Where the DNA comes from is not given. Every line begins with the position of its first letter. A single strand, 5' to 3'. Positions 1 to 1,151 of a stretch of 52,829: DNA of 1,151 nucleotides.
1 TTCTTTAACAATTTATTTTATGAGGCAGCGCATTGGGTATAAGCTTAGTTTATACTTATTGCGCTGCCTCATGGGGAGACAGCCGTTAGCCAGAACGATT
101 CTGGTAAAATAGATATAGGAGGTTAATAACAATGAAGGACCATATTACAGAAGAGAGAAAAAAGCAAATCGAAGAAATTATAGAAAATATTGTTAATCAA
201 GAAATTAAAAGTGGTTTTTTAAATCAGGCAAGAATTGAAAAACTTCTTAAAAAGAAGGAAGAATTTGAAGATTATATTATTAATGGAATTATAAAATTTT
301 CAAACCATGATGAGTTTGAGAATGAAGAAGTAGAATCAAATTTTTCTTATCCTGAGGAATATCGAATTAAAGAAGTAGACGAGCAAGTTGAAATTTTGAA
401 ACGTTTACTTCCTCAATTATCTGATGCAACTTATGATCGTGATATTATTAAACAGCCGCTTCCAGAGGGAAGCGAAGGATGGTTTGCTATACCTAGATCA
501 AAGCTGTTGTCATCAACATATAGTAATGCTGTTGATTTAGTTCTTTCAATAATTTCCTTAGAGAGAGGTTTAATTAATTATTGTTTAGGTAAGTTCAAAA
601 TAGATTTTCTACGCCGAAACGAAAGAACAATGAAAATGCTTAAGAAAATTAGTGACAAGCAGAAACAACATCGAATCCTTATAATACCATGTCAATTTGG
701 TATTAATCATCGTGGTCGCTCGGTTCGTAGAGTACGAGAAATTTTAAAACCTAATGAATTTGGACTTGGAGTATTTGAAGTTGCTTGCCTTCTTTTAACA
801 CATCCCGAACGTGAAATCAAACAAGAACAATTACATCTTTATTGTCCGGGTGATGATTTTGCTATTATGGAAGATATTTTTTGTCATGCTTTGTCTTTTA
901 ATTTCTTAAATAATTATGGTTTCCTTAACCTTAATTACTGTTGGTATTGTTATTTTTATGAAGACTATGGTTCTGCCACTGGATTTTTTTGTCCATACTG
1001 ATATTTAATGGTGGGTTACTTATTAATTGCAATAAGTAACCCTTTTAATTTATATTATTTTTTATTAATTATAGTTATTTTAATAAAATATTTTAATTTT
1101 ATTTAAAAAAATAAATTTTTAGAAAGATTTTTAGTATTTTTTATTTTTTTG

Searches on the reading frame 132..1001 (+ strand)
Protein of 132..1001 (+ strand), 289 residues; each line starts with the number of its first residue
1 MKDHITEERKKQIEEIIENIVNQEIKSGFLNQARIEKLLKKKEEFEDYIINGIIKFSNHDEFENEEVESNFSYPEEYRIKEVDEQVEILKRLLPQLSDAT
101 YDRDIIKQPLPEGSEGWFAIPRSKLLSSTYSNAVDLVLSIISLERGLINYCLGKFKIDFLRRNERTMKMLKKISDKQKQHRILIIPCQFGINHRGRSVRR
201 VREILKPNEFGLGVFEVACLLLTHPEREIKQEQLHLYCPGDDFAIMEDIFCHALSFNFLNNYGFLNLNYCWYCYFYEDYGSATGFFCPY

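Call 6: search_protein_families(library=pfam, proteins=[window:132-1001:+], max_evalue=1)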
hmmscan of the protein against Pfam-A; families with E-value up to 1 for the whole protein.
window:132-1001:+ (289 aa): 4 families
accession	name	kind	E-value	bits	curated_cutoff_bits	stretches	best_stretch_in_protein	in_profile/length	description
PF02192.22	PI3K_p85B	-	0.006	16.7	27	1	23-66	12-55/76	PI3-kinase family, p85-binding domain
PF07426.16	Dynactin_p22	-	0.024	14.9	25.2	1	13-101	28-114/168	Dynactin subunit p22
PF21840.1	DUF6899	-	0.069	14.2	27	0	5-43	4-45/85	Domain of unknown function (DUF6899)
PF12213.14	Dpoe2NT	-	0.072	13.9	24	1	2-37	33-68/73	DNA polymerases epsilon N terminal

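Call 13: find_homologous_proteins(query=window:132-1001:+, max_evalue=0.001)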
Query window:132-1001:+ (289 aa): 819 proteins with E <= 0.001 among 1657 candidates; the best 120 are listed.
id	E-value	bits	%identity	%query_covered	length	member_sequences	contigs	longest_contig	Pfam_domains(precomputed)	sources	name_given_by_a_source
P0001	2.5e-193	659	100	100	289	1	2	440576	-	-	-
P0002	4.7e-72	261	44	98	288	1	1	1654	-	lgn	-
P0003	5.1e-72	261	44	98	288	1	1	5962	-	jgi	-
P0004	1.9e-71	259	44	98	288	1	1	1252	-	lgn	-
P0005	1.9e-71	259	44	98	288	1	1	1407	-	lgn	-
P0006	2.7e-71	258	44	98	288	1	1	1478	-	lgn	-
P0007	5.8e-71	257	44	98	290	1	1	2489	-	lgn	-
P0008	2.3e-70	255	44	98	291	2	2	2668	-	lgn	-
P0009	4.0e-70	255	43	98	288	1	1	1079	-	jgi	jgi:hypothetical protein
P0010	4.3e-70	255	43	98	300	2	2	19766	-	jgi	-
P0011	1.1e-69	253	44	98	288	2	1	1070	-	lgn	-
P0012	1.7e-69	253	44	98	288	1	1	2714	-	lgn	-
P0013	2.2e-69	252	44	98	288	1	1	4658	-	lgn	-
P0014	2.6e-69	252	43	98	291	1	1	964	-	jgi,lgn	jgi:hypothetical protein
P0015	1.0e-68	250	43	98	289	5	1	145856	-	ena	-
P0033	2.3e-66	242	43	98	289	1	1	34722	-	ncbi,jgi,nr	ncbi:hypothetical protein C4572_01435 [Candidatus Parcubacteria bacterium]|nr:MAG: hypothetical prot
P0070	1.9e-62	229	40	98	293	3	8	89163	-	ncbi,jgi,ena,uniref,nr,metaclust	ncbi:MAG: hypothetical protein COT32_02485 [Candidatus Nealsonbacteria bacterium CG08_land_8_20_14_0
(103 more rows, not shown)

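Call 17: find_related_loci(query=A1, collection=genome_contigs, flank=3000)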
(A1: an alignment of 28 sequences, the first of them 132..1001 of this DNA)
Query A1 (289 aa) in genome_contigs; peptide patterns used: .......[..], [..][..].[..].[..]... (x = any residue, [..] = any of these).
282 stretches matched a pattern; 253 encode a relative of the query (tblastn E <= 1e-3); the best 80 are kept; 80 distinct loci.
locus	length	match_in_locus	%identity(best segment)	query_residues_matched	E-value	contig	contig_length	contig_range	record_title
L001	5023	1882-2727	42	4-286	3e-77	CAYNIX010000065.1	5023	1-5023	MAG TPA_asm: uncultured Candidatus Saccharibacteria bacterium isolate binchicken_co22_215 genome assembly, contig: NODE_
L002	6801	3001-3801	44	5-270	2e-76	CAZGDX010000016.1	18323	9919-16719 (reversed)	MAG TPA_asm: uncultured Gammaproteobacteria bacterium isolate binchicken_co274_39 genome assembly, contig: NODE_7764_len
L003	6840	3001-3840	43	5-287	2e-76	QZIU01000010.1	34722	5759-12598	MAG: Candidatus Parcubacteria bacterium isolate SURF_57 contig-100_1831_length_34722_read_count_381518, whole genome sho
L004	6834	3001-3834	43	5-285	4e-76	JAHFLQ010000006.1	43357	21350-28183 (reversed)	MAG: bacterium isolate nzgw437 NODE_744_length_43358_cov_7.172699, whole genome shotgun sequence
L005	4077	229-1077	42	1-286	3e-76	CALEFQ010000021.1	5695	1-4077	MAG TPA_asm: uncultured bacterium isolate SRR3330210_bin.98_CONCOCT_v1.1_MAG genome assembly, contig: ERZ724080.14876, w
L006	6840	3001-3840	40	5-287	7e-75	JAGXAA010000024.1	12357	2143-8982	MAG: Patescibacteria group bacterium isolate REEB66 contig-150_6690, whole genome shotgun sequence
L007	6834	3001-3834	41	5-285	5e-73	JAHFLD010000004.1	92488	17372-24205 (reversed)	MAG: Candidatus Harrisonbacteria bacterium isolate nzgw425 NODE_138_length_92489_cov_8.721570, whole genome shotgun sequ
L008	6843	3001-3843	40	5-286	2e-69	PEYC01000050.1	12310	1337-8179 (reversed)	MAG: Candidatus Nealsonbacteria bacterium CG08_land_8_20_14_0_20_36_22 CG08_land_8_20_14_0.20_scaffold_3117_c, whole gen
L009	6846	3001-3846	40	5-287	1e-69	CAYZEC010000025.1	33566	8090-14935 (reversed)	MAG TPA_asm: uncultured Candidatus Saccharibacteria bacterium isolate SRP067234_co1_48 genome assembly, contig: k99_2474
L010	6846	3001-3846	39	5-285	5e-69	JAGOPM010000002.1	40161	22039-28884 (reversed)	Candidatus Parcubacteria bacterium isolate Go_SlDig_bin_140 Go_SlDig_2604_length_40161_cov_5.485462, whole genome shotgu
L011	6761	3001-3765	42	30-287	2e-67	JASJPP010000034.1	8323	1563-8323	MAG: Patescibacteria group bacterium isolate MAG_93 NODE_3759_length_8323_cov_44.761369, whole genome shotgun sequence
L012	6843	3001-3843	40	6-285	2e-66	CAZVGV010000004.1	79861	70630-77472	MAG TPA_asm: uncultured Gammaproteobacteria bacterium isolate SRP219642_co6_390 genome assembly, contig: NODE_152_length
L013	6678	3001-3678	44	57-285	3e-66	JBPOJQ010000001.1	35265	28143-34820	MAG: Candidatus Magasanikiibacteriota bacterium isolate MAG_812 c_000000621914, whole genome shotgun sequence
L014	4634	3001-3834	39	5-285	2e-65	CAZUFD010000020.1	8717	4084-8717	MAG TPA_asm: uncultured Gammaproteobacteria bacterium isolate SRP269290_co6_41 genome assembly, contig: NODE_5942_length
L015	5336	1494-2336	39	5-286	3e-65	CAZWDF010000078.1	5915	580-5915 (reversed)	MAG TPA_asm: uncultured Candidatus Saccharibacteria bacterium isolate binchicken_co283_202 genome assembly, contig: NODE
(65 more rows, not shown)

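Call 29: predict_structure(alignment_id=A1)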
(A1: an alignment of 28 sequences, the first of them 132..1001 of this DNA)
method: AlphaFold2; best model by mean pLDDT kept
length: 289 residues; sequences in the alignment: 28
mean_pLDDT: 68.5   pTM: 0.61
mean pLDDT of the five models: 68.5, 65.0, 64.6, 63.6, 61.1
residues with pLDDT >= 90: 86; 70-90: 66; 50-70: 51; < 50: 86
segments of 3 or more residues with pLDDT < 50: 59-71, 192-210, 229-238, 244-254, 259-265, 269-289
pLDDT, mean of each block of 10 residues (from residue 1): 67 91 94 95 92 67 38 66 96 96 93 83 91 85 67 54 71 92 82 40 34 75 68 44 42 49 48 34 29
secondary structure, 60 per line:
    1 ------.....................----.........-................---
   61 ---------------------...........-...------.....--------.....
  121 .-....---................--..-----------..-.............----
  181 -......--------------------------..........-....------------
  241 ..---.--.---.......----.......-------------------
elements in order: H7-27 H32-40 H42-57 H82-92 H103-107 E116-121 H123-126 H130-145 H164-176 E182-187 H214-223 H225-228 E253-259 E264-270

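Call 33: fold_search(model_id=the predicted structure, library=pdb)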
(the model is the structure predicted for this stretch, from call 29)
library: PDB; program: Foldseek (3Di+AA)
matches with E <= 10: 16; with E <= 0.001: 0
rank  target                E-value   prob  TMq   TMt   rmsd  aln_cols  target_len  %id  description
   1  8r1j_E                2.2e+00  0.01  0.08  0.05  16.2       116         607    9  Structure of avian H5N1 influenza A polymerase dimer in complex with human ANP32B. (released 2024-05-08)
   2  8r1j_B                3.4e+00  0.01  0.07  0.04  18.1       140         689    8  Structure of avian H5N1 influenza A polymerase dimer in complex with human ANP32B. (released 2024-05-08)
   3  9rve_B                3.9e+00  0.00  0.09  0.04  23.4       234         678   10  Structure of human 1918 influenza A polymerase heterotrimer in complex with 1918 NEP. (released 2025-12-24)
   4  8rmr_B                4.1e+00  0.01  0.08  0.04  16.2       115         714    9  Influenza polymerase A/H7N9-4M replication complex, an asymmetric polymerase dimer bound to human ANP32A (released 2024-09-11)
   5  8b6f_BA               4.7e+00  0.01  0.09  0.12  21.7       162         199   15  Cryo-EM structure of NADH:ubiquinone oxidoreductase (complex-I) from respiratory supercomplex of Tetrahymena thermoph (released 2023-03-29)
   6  8rn6_B                5.3e+00  0.01  0.08  0.04  16.1       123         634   13  Pseudo-symmetrical influenza B polymerase apo-dimer, ENDO(E) moiety (from "Influenza B polymerase pseudo-symmetrical d (released 2024-09-11)
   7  6qpg_K                6.0e+00  0.00  0.09  0.05  19.6       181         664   12  Influenza A virus Polymerase Heterotrimer A/nt/60/1968(H3N2) in complex with Nanobody NB8205 (released 2019-09-04)
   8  3l8i_C                6.4e+00  0.02  0.10  0.10  17.3       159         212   17  Crystal structure of CCM3, a cerebral cavernous malformation protein critical for vascular integrity (released 2010-05-19)
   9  7nha_B                6.8e+00  0.01  0.07  0.04  16.6       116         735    9  1918 H1N1 Viral influenza polymerase heterotrimer - Endonuclease and priming loop ordered (Class2a) (released 2021-12-01)
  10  9rag_B                7.7e+00  0.01  0.07  0.04  16.4       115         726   10  Influenza A/H7N9 polymerase in complex with a 70-mer RNA template, in stalled elongation. (released 2026-03-11)
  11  8gym_T4               8.7e+00  0.01  0.10  0.13  21.9       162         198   15  Cryo-EM structure of Tetrahymena thermophila respiratory mega-complex MC IV2+(I+III2+II)2 (released 2023-06-14)
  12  8r60_B                8.7e+00  0.01  0.08  0.04  16.3       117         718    9  1918 H1N1 Viral polymerase heterotrimer in complex with 4 repeat serine-5 phosphorylated PolII peptide (released 2024-03-27)
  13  9raf_B                9.2e+00  0.01  0.07  0.04  16.4       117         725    9  Influenza A/H7N9 polymerase in complex with a 70-mer template in stalled elongation with backtracking and stem. (released 2026-03-11)
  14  3rqf_B                9.8e+00  0.01  0.09  0.13  17.4       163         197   16  Cerebral cavernous malformation 3 (CCM3) in complex with paxillin LD2 (released 2011-06-01)
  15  5kr3_A                9.8e+00  0.01  0.08  0.06  14.2        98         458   13  Directed Evolution of Transaminases By Ancestral Reconstruction. Using Old Proteins for New Chemistries (released 2017-07-12)
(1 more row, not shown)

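Call 45: find_encoding_contigs(protein=window:132-1001:+, flank=10000, max_places=4)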
Protein window:132-1001:+ (289 aa): 5 contigs read that carry it; 3 places shown.
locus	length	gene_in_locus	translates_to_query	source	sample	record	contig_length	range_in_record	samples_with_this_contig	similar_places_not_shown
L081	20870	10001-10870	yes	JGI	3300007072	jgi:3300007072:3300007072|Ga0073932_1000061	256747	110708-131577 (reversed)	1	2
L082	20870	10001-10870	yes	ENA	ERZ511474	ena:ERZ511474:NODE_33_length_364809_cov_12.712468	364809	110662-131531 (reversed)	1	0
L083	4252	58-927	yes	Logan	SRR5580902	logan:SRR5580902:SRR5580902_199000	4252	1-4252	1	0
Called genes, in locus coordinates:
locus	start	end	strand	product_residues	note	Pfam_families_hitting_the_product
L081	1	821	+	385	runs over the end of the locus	PF01098:FTSW_RODA_SPOVE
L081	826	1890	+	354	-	PF03033:Glyco_transf_28, PF04101:Glyco_tran_28_C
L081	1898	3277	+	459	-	PF01225:Mur_ligase, PF08245:Mur_ligase_M, PF02875:Mur_ligase_C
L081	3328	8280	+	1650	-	-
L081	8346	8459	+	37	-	-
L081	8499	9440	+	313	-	PF01565:FAD_binding_4, PF02873:MurB_C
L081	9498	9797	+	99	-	PF02482:Ribosomal_S30AE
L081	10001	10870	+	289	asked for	-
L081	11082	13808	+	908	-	PF07517:SecA_DEAD, PF01043:SecA_PP_bind, PF21090:P-loop_SecA, PF07516:SecA_SW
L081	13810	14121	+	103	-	-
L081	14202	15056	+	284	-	-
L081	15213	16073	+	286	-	PF01149:Fapy_DNA_glyco, PF06831:H2TH, PF06827:zf-FPG_IleRS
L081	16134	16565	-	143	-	PF01569:PAP2 (faint), PF02681:DUF212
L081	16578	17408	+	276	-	PF02673:BacA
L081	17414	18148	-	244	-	PF00188:CAP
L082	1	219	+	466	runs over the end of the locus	PF21799:MurD-like_N, PF08245:Mur_ligase_M, PF02875:Mur_ligase_C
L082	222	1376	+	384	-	PF01098:FTSW_RODA_SPOVE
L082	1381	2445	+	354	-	PF03033:Glyco_transf_28, PF04101:Glyco_tran_28_C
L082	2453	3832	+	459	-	PF01225:Mur_ligase, PF08245:Mur_ligase_M, PF02875:Mur_ligase_C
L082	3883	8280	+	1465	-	-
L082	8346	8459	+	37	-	-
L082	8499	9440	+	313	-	PF01565:FAD_binding_4, PF02873:MurB_C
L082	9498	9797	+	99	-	PF02482:Ribosomal_S30AE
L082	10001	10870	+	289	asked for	-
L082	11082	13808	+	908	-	PF07517:SecA_DEAD, PF01043:SecA_PP_bind, PF21090:P-loop_SecA, PF07516:SecA_SW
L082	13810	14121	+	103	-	-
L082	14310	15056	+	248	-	-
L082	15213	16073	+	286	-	PF01149:Fapy_DNA_glyco, PF06831:H2TH, PF06827:zf-FPG_IleRS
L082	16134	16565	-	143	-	PF01569:PAP2 (faint), PF02681:DUF212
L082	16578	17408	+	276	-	PF02673:BacA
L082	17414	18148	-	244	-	PF00188:CAP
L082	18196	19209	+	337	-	PF02618:YceG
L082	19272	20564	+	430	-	PF22694:CtpB_N-like (weak), PF00595:PDZ, PF13180:PDZ_2, PF17820:PDZ_6, PF03572:Peptidase_S41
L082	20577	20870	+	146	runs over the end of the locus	PF01281:Ribosomal_L9_N, PF03948:Ribosomal_L9_C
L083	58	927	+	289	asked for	-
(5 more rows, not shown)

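Call 60: search_protein_families(library=pfam, proteins=[L009:929-2032:-, L009:1977-2330:+], max_evalue=0.01)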
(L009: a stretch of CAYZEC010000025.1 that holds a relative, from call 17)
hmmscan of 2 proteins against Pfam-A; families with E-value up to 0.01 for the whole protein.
L009:929-2032:- (367 aa): 1 family
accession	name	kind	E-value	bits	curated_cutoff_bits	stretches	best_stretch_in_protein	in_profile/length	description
PF00078.32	RVT_1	-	5e-29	101.9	29.6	1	89-297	8-204/205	Reverse transcriptase (RNA-dependent DNA polymerase)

L009:1977-2330:+ (117 aa): 2 families
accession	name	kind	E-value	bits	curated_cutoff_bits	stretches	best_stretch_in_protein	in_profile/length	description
PF22296.2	bAvd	-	1.3e-17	64.6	40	1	10-114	3-106/107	bAvd-like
PF05635.17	23S_rRNA_IVP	-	0.0014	19.3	33.8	1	9-109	4-105/106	23S rRNA-intervening sequence protein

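Call 71: search_protein_families(library=ncbifam, proteins=[window:132-1001:+, P0033, P0070, L082:14310-15056:+], max_evalue=0.1)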
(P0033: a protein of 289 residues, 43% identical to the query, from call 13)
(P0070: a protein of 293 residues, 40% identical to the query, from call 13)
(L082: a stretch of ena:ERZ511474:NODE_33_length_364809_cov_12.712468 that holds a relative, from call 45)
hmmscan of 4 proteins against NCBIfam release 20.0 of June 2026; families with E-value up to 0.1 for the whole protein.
window:132-1001:+ (289 aa): 1 family
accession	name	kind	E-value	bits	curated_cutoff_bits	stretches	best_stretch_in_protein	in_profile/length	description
TIGR00378.1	cax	equivalog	0.027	13.7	211.15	1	125-149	54-78/349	calcium/proton exchanger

P0033 (289 aa): 0 families

P0070 (293 aa): 0 families

L082:14310-15056:+ (248 aa): 1 family
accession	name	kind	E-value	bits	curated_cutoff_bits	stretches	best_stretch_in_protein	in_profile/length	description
NF010109.0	PRK13582.1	equivalog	0.074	12.7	133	0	83-138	90-144/205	bifunctional phosphoserine phosphatase/homoserine phosphotransferase ThrH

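Call 72: search_protein_families(library=padloc, proteins=[window:132-1001:+, P0033, P0070, L082:14310-15056:+], max_evalue=0.1)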
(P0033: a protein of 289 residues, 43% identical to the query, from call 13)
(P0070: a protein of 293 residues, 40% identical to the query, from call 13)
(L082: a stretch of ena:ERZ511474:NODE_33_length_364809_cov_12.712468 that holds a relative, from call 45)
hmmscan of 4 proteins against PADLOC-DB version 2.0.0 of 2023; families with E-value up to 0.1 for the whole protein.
window:132-1001:+ (289 aa): 1 family
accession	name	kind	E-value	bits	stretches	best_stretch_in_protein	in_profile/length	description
PDLC02730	PbeC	-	0.0011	15.9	1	8-82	138-214/651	PbeC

P0033 (289 aa): 0 families

P0070 (293 aa): 0 families

L082:14310-15056:+ (248 aa): 0 families

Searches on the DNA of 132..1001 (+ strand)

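Call 76: search_rna_families(sources=[L009, L002, L016, L012, L025, L041, L068, L022, L118, L161, L005, L052], threshold=gathering)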
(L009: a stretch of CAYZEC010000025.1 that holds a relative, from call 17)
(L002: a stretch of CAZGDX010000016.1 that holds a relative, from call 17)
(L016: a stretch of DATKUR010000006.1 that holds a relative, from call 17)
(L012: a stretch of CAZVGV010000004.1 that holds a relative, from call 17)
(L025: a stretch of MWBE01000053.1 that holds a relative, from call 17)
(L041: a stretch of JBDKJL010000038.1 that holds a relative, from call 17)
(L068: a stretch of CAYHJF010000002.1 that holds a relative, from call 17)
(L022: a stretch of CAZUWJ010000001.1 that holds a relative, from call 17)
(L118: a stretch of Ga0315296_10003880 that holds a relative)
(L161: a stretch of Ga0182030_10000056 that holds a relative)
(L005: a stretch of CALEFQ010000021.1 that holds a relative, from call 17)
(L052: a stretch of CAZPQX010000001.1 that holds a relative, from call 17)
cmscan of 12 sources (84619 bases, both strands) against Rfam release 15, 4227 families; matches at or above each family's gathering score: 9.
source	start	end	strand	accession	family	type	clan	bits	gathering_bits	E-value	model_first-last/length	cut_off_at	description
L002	4035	4158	+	RF03000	LOOT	Gene; sRNA;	-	79.5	46.4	3.3e-13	1-121/121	no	LOOT RNA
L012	4020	4144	+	RF03000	LOOT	Gene; sRNA;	-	78.5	46.4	5.6e-13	1-121/121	no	LOOT RNA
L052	2546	2675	-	RF03000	LOOT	Gene; sRNA;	-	78.1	46.4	6.9e-13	1-121/121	no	LOOT RNA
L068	4023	4145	+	RF03000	LOOT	Gene; sRNA;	-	75.4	46.4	3e-12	1-121/121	no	LOOT RNA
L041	4023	4151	+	RF03000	LOOT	Gene; sRNA;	-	73.9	46.4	6.8e-12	1-121/121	no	LOOT RNA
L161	1873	1988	+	RF03000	LOOT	Gene; sRNA;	-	73.8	46.4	7.1e-12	1-121/121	no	LOOT RNA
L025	4051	4170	+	RF03000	LOOT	Gene; sRNA;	-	72.6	46.4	1.3e-11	1-121/121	no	LOOT RNA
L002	487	562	+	RF00005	tRNA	Gene; tRNA;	CL00001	62.5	29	4.8e-11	1-71/71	no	tRNA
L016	2599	2669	+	RF00005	tRNA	Gene; tRNA;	CL00001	58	29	8.1e-10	1-71/71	no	tRNA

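Call 77: search_rna_families(source=L016, start=2800, end=3000, threshold=evalue, max_evalue=10)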
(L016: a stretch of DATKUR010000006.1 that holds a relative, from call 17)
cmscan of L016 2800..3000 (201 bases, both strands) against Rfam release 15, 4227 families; matches with E-value up to 10: 22.
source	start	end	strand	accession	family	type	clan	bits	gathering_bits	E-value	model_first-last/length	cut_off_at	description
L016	2867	2925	+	RF00906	MIR1120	Gene; miRNA;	-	22.5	86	0.022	15-73/87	no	MIR1120/MIR1122 microRNA precursor family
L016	2870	2922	-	RF03320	mir-1743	Gene; miRNA;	-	21.3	100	0.054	1-79/79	no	mir-1743 microRNA precursor family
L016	2870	2924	+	RF03803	MIR1886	Gene; miRNA;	-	20.7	62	0.069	1-52/52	no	MIR1886 microRNA precursor family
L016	2866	2926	+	RF04148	MIR844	Gene; miRNA;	-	19.7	70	0.078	1-114/114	no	MIR844 microRNA precursor family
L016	2866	2928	+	RF00749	mir-208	Gene; miRNA;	-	18.9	56.4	0.052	1-77/77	no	mir-208 microRNA precursor family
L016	2869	2923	+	RF04262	MIR1319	Gene; miRNA;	-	18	116.6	0.62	1-119/119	no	MIR1319 microRNA precursor family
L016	2868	2923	+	RF04172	MIR8675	Gene; miRNA;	-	17.4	90.8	0.78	1-95/95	no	MIR8675 microRNA precursor family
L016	2868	2924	+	RF03686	mir-9424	Gene; miRNA;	-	17.3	90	0.39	1-68/68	no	mir-9424 microRNA precursor family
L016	2867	2925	-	RF00906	MIR1120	Gene; miRNA;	-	17.2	86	0.58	17-71/87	no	MIR1120/MIR1122 microRNA precursor family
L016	2865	2927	+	RF00969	mir-556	Gene; miRNA;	-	16.7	84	1.3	1-88/88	no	mir-556 microRNA precursor family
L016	2877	2915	+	RF00594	SNORD86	Gene; snRNA; snoRNA; CD-box;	-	16.3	35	0.82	1-86/86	no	Small nucleolar RNA SNORD86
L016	2815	2896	+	RF01202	sn2991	Gene; snRNA; snoRNA; CD-box;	-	15.1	60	3.6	1-98/98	no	Small nucleolar RNA sn2991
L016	2870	2922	+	RF00246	mir-135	Gene; miRNA;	-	14.4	59.2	2.1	1-88/88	no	mir-135 microRNA precursor family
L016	2871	2921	-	RF00896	mir-787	Gene; miRNA;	-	14.4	57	3.3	1-72/72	no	mir-787 microRNA precursor family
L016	2876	2916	+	RF04258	mir-994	Gene; miRNA;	-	14.3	93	3.6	1-81/81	no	mir-994 microRNA precursor family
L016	2867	2926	-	RF00749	mir-208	Gene; miRNA;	-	13.7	56.4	2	1-77/77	no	mir-208 microRNA precursor family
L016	2870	2923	-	RF03240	MIR5534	Gene; miRNA;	-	13.7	79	5.5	1-102/102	no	MIR5534 microRNA precursor family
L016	2872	2920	+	RF04228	MIR6140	Gene; miRNA;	-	13.3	140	6.6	1-165/165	no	MIR6140 microRNA precursor family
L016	2938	2975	+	RF00522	PreQ1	Cis-reg; riboswitch;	-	12.5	39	3.9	1-45/45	no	PreQ1 (pre queuosine) riboswitch aptamer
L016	2839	2956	+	RF02212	ZFAT-AS1_2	Gene; lncRNA;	-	11.8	70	4.5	73-205/205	no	ZFAT antisense RNA 1 conserved region 2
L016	2982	3000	+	RF01122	sR39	Gene; snRNA; snoRNA; CD-box;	-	11.3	50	1.2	1-19/56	3'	Small nucleolar RNA sR39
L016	2904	3000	-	RF00487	IRES_Cx43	Cis-reg; IRES;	-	8.5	70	9.7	106-204/204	5'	Connexin-43 internal ribosome entry site (IRES)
